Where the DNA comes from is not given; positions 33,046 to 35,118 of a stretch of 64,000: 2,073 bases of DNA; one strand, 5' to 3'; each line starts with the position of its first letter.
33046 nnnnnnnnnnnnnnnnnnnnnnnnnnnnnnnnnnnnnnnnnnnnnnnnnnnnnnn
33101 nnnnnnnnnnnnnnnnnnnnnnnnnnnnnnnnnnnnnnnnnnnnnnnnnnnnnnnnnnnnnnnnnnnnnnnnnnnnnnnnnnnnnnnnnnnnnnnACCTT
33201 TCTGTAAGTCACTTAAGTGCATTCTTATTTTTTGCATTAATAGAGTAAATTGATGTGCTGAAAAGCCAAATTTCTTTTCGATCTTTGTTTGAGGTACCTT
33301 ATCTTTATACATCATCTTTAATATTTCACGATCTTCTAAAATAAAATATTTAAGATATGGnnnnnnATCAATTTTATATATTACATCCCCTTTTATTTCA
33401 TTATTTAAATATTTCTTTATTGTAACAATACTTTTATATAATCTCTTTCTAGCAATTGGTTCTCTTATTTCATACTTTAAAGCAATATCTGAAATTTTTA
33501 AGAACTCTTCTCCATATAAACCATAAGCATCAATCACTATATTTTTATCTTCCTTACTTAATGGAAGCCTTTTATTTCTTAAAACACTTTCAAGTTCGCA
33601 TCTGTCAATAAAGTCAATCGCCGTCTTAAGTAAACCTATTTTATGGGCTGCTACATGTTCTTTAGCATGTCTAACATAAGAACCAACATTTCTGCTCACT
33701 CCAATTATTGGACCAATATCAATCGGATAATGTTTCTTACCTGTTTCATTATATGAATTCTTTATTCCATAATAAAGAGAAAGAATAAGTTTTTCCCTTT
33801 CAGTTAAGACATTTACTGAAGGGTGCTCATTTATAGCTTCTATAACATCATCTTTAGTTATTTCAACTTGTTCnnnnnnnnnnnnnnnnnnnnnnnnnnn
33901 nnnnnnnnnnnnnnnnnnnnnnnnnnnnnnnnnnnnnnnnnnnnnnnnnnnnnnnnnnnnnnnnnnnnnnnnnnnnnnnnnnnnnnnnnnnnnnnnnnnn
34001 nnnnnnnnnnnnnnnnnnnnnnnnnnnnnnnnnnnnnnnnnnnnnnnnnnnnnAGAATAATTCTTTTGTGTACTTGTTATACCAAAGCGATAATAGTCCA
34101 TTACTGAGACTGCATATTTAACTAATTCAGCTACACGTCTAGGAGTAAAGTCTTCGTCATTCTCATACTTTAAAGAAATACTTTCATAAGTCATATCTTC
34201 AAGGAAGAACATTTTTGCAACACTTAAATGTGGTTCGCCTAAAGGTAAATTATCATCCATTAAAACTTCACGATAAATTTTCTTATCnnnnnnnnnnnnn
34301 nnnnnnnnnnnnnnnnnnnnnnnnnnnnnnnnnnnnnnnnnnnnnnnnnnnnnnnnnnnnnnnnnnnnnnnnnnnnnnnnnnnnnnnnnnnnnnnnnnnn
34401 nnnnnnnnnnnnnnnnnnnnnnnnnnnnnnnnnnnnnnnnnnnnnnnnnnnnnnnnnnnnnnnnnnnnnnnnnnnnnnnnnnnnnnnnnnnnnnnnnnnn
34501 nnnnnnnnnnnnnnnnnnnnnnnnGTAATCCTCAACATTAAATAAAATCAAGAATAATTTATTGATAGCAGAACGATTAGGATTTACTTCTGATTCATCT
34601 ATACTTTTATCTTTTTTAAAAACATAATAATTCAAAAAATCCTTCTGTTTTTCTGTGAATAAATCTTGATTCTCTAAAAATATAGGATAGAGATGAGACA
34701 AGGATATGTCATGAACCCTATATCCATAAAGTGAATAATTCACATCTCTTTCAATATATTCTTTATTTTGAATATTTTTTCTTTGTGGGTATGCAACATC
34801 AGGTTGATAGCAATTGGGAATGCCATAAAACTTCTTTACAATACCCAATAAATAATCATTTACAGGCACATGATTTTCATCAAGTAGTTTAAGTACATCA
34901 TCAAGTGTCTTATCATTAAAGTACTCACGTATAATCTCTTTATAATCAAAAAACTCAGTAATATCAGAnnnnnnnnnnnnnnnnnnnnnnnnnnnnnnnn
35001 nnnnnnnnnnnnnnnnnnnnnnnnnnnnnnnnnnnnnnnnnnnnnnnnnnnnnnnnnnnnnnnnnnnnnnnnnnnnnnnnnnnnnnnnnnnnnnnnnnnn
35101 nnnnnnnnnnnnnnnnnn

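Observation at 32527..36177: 1216-aa sigma-70 family protein with a tandem array of extra sigma region-4-like HTH modules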

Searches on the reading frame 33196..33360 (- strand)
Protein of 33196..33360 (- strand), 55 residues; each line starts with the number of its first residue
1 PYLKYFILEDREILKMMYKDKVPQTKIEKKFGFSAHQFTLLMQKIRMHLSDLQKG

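Call 43: search_solved_structures(query=A4, max_evalue=1, show_alignments=2)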
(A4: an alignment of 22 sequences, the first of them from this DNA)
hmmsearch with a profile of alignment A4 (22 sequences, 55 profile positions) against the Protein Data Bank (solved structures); distinct sequences matched with E-value up to 1: 28.
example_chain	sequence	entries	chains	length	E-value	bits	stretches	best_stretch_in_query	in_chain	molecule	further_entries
8vd6_A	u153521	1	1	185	2.4e-10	43.6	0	17-44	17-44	CAP REPEAT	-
2lvs_A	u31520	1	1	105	7.2e-06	29.3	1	13-47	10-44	Putative uncharacterized protein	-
1b8i_B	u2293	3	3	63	0.0094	19.3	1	6-44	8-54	PROTEIN (HOMEOBOX PROTEIN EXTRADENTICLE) | Homeobox protein extradenticle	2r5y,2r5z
7yb4_A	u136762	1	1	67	0.012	19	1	6-44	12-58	Homeobox protein extradenticle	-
1puf_B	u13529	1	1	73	0.015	18.7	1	24-44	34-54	Pre-B-cell leukemia transcription factor-1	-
5zjq_B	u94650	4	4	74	0.015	18.7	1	6-44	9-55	Homeobox protein extradenticle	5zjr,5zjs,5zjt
4cyc_B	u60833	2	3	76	0.016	18.6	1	6-44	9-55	HOMEOBOX PROTEIN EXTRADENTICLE | HOMEOTIC PROTEIN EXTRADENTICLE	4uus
1b72_B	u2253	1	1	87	0.024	18.1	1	24-44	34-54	PROTEIN (PBX1)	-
1du6_A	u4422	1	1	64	0.03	17.7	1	24-44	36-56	HOMEOBOX PROTEIN PBX1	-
4yxx_A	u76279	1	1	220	0.062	16.7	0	21-49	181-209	dTor_6x35L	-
4omy_A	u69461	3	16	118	0.076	16.4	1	13-47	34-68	NolR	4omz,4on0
1s7o_A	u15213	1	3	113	0.11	15.9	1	14-52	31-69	Hypothetical UPF0122 protein SPy1201/SpyM3_0842/SPs1042/spyM18_1152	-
1lfu_P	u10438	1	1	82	0.13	15.7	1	24-44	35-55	homeobox protein PBX1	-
6k15_C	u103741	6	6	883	0.16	15.4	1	12-54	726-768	Chromatin structure-remodeling complex protein RSC30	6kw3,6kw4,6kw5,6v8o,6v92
8jzt_A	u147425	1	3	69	0.19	15.2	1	10-44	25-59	RNA polymerase sigma factor SigF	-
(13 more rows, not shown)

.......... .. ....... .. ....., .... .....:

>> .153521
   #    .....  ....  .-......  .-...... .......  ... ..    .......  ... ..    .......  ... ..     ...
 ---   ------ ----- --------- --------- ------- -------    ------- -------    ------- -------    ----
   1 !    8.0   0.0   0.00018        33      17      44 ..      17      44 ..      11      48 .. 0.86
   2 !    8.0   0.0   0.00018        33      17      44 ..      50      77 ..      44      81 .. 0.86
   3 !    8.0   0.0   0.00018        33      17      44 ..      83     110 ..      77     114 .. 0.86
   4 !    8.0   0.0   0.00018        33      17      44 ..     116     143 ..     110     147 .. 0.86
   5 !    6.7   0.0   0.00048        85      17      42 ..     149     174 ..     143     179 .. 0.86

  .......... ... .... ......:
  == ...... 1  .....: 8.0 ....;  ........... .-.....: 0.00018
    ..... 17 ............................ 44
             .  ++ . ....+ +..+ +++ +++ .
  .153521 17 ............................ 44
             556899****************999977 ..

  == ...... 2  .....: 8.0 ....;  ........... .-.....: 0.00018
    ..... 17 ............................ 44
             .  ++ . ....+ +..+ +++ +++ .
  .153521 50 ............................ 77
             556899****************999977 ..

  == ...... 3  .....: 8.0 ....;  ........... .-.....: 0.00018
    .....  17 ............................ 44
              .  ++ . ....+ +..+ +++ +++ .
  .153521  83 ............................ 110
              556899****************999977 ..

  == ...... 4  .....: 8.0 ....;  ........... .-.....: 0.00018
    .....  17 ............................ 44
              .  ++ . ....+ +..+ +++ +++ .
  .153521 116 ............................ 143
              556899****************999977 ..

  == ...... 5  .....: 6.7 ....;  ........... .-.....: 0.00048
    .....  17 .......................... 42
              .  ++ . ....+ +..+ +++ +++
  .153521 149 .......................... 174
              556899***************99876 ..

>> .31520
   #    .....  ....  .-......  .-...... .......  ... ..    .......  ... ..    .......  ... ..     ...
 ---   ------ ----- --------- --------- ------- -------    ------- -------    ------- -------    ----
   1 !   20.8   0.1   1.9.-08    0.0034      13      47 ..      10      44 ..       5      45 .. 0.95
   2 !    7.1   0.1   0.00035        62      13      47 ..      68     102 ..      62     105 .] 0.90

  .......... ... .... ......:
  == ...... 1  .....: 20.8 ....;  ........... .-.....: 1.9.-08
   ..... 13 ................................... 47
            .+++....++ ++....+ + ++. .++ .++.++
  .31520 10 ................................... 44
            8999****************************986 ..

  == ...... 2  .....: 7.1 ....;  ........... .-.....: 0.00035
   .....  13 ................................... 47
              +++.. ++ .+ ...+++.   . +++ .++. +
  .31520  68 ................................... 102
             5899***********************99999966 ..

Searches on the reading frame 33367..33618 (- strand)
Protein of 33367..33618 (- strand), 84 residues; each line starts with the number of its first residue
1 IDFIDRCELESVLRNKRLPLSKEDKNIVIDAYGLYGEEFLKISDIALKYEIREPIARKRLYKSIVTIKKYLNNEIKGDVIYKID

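Call 20: search_protein_families(library=pfam, max_evalue=10, proteins=[window:33367-33618:-])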
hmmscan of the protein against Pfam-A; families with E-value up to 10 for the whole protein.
seq(84 aa): 1 family
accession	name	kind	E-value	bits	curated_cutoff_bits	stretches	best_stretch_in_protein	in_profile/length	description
PF22969.3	Ig_NUP210_2nd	-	0.25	11.6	27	1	16-75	4-63/109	NUP210 Ig-like domain 2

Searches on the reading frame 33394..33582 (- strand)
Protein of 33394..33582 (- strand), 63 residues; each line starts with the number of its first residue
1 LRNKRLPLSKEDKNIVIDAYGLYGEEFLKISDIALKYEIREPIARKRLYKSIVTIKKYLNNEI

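Call 44: search_solved_structures(query=A5, max_evalue=1, show_alignments=2)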
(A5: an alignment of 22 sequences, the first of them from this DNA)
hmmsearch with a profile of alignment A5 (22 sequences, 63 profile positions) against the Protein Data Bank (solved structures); distinct sequences matched with E-value up to 1: 31.
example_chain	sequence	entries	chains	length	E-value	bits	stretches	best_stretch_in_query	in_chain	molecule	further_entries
8h3v_G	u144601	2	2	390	0.00055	23.3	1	8-51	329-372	RNA polymerase sigma factor SigA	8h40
8gzg_F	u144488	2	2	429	0.0019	21.6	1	8-51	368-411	RNA polymerase sigma factor SigA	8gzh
6fi7_A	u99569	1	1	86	0.0023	21.3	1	8-46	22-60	RNA polymerase sigma factor RpoS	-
9dvs_G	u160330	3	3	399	0.0033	20.8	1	8-51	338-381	RNA polymerase sigma factor SigA1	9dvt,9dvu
6ido_A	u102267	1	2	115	0.0036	20.7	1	8-46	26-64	RNA polymerase sigma factor RpoS,RNA polymerase beta-flap-tip-helix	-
7vf9_F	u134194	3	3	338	0.0037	20.6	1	8-46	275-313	RNA polymerase sigma factor RpoS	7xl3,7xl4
7f0r_F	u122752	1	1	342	0.0038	20.6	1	8-46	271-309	RNA polymerase sigma factor RpoS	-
7l7b_F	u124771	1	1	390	0.0072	19.7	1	8-51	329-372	RNA polymerase sigma factor SigA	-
5ipl_F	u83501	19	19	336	0.012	19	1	8-46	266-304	RNA polymerase sigma factor RpoS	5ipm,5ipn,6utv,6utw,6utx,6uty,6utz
6omf_F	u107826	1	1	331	0.013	18.9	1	8-46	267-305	RNA polymerase sigma factor RpoS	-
6kj6_F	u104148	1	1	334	0.013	18.9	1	8-46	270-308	RNA polymerase sigma factor RpoS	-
4g8x_A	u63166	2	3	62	0.013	18.8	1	8-51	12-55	RNA polymerase sigma factor rpoD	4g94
6uu8_FFF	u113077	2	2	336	0.014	18.8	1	8-46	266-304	RNA polymerase sigma factor RpoS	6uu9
4g6d_A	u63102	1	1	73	0.019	18.3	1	8-51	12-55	RNA polymerase sigma factor rpoD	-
8qae_A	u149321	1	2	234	0.047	17.1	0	23-46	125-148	sc-apCC-6-SLLA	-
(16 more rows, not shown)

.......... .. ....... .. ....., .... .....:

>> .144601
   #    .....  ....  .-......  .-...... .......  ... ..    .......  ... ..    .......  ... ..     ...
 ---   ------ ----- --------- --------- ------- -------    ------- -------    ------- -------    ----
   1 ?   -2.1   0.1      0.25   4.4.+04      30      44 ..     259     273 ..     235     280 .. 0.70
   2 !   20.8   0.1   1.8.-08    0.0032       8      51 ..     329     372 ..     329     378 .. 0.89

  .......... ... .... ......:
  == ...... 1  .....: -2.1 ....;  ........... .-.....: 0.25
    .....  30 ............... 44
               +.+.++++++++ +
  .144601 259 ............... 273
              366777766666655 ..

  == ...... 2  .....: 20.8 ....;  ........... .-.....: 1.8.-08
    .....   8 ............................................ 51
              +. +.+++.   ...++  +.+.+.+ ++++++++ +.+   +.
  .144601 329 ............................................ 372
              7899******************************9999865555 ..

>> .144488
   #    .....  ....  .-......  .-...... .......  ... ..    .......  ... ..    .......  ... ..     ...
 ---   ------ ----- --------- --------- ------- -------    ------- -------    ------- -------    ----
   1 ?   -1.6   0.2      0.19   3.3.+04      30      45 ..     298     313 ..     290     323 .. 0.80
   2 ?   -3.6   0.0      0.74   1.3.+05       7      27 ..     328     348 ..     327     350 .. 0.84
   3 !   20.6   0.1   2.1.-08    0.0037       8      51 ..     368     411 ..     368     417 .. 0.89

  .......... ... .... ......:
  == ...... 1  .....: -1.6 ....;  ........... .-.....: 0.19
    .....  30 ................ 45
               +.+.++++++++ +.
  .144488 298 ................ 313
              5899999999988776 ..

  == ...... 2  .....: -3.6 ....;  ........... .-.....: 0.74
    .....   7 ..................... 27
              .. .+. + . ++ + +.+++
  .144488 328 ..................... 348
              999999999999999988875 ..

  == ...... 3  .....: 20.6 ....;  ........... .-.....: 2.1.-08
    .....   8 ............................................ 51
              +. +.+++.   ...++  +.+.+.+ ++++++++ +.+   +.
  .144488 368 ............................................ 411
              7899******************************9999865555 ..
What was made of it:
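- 33394..33582 (-): Module M6, aa 866-928. It is as conserved as sigma region 2. Its PDB profile hits are SigA and RpoS region 4, E 5.5e-4 and weaker (call 44).
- M6 keeps an arginine at the position aligned to sigma70 R588 (call 44 alignment).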

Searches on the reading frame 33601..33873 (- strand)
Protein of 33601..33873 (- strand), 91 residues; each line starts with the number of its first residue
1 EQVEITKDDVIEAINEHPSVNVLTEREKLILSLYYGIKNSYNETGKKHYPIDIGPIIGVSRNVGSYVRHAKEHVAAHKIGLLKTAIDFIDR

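Call 20: search_protein_families(library=pfam, max_evalue=10, proteins=[window:33601-33873:-])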
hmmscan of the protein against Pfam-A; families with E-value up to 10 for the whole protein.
seq(91 aa): 1 family
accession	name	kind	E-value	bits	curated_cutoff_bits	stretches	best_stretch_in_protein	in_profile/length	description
PF04545.22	Sigma70_r4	-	0.0011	18.9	24.1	1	22-47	4-29/50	Sigma-70, region 4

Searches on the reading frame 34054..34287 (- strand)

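Call 20: search_protein_families(library=pfam, max_evalue=10, proteins=[window:34054-34287:-])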
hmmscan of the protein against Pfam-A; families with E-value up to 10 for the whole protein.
seq(78 aa): 1 family
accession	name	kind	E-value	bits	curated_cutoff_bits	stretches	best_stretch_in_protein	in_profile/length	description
PF19985.4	DUF6421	-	0.12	11.5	25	1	35-77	265-308/437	Family of unknown function (DUF6421)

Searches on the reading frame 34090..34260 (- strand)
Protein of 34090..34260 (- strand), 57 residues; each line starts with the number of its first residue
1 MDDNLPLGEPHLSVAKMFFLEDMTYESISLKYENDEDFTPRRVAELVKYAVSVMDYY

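Call 42: search_solved_structures(query=A3, max_evalue=1, show_alignments=2)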
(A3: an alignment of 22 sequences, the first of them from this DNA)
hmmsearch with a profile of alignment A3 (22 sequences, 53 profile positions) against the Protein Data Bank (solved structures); distinct sequences matched with E-value up to 1: 54.
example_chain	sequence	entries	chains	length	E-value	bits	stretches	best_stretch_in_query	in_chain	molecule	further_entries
8vd6_A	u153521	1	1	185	1.5e-12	50.4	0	15-43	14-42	CAP REPEAT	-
7bca_A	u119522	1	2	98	6.2e-05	26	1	7-47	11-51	KORA domain-containing protein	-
7bbq_A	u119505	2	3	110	7.9e-05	25.6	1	7-47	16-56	KORA domain-containing protein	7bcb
7lq4_A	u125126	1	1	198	8.6e-05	25.5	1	6-48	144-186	WhiG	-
8x6g_H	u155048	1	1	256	0.00085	22.3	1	7-49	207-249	RNA polymerase sigma factor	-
8jzt_A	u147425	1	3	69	0.00086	22.3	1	7-49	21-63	RNA polymerase sigma factor SigF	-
9n9q_C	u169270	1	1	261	0.0013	21.7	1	6-39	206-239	RpoE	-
9fhl_d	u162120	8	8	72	0.0069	19.4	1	4-35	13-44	VapB-type antitoxin | aS33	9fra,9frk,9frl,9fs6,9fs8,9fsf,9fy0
6pfv_A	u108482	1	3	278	0.01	18.8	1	7-49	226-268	RNA polymerase sigma factor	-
6pfj_A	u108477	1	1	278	0.01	18.8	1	7-49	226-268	RNA polymerase sigma factor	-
3vwb_A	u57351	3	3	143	0.012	18.6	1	21-46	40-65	Virulence regulon transcriptional activator virB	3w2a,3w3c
1puf_B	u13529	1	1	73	0.013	18.5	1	6-42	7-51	Pre-B-cell leukemia transcription factor-1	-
4wt0_B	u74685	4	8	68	0.014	18.4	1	12-51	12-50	Response regulator receiver domain protein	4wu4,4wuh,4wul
4wsz_A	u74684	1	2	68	0.014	18.4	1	12-51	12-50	Response regulator receiver domain protein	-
1rp3_A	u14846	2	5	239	0.017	18.2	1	7-48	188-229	RNA polymerase sigma factor SIGMA-28 (FliA) | RNA polymerase sigma factor FliA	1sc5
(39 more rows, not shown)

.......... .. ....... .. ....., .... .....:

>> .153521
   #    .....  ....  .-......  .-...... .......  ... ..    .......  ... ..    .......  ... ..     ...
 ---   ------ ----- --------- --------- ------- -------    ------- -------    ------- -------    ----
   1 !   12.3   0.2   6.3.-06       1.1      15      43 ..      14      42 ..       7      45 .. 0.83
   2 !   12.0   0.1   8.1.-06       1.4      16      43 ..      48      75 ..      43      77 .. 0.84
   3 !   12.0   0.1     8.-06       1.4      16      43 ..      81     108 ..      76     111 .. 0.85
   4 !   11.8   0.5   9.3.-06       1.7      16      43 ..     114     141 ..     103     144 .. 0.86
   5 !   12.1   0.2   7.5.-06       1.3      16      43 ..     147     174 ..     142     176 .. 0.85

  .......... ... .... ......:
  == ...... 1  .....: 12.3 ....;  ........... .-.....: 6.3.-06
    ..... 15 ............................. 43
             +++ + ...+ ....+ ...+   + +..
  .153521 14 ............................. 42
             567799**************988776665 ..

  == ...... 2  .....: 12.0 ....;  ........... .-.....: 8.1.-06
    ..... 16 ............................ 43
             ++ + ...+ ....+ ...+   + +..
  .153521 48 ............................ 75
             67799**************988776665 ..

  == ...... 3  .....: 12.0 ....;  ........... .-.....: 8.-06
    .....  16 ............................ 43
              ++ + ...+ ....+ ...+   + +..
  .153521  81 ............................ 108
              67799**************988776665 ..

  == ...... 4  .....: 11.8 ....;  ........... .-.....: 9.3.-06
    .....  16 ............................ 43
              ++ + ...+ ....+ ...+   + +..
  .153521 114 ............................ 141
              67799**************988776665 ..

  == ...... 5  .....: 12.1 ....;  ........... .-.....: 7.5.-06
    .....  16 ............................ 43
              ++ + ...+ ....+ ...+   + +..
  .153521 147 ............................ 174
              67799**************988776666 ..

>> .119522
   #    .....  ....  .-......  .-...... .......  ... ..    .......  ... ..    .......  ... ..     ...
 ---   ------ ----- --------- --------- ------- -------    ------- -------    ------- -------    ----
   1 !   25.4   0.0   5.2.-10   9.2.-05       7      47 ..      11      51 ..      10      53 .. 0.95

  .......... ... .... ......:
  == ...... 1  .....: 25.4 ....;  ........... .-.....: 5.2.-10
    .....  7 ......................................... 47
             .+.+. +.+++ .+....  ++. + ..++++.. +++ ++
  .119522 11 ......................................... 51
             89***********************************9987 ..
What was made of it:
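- On Sigma region-4 fold (for the tail modules): The M6 and M3 profiles hit the region 4 of SigA, RpoS, WhiG and SigF in the PDB (calls 42, 44).
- The M3 and M6 profiles hit solved sigma region-4 chains (calls 42, 44).
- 34087..34260 (-): Module M3, aa 640-697, ending in the invariant D-YRFGI motif. Its PDB profile hits KorA and the region 4 of WhiG, SigF and FliA at E 6e-5 to 2e-2 (call 42).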

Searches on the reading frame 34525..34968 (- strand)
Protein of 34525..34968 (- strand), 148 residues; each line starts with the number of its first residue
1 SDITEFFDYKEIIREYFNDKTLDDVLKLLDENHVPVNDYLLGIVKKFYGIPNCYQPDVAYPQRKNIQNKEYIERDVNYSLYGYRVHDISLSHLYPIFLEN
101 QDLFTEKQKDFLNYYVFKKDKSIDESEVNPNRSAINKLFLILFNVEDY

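Call 20: search_protein_families(library=pfam, max_evalue=10, proteins=[window:34525-34968:-])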
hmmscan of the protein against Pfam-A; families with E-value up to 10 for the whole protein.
seq(148 aa): 2 families
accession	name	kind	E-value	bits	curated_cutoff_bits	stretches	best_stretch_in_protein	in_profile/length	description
PF17545.7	DUF5461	-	0.039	14.7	25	1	10-45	7-41/93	Family of unknown function (DUF5461)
PF14420.11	Clr5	-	0.093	13.3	22.3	1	8-33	7-34/54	Clr5 domain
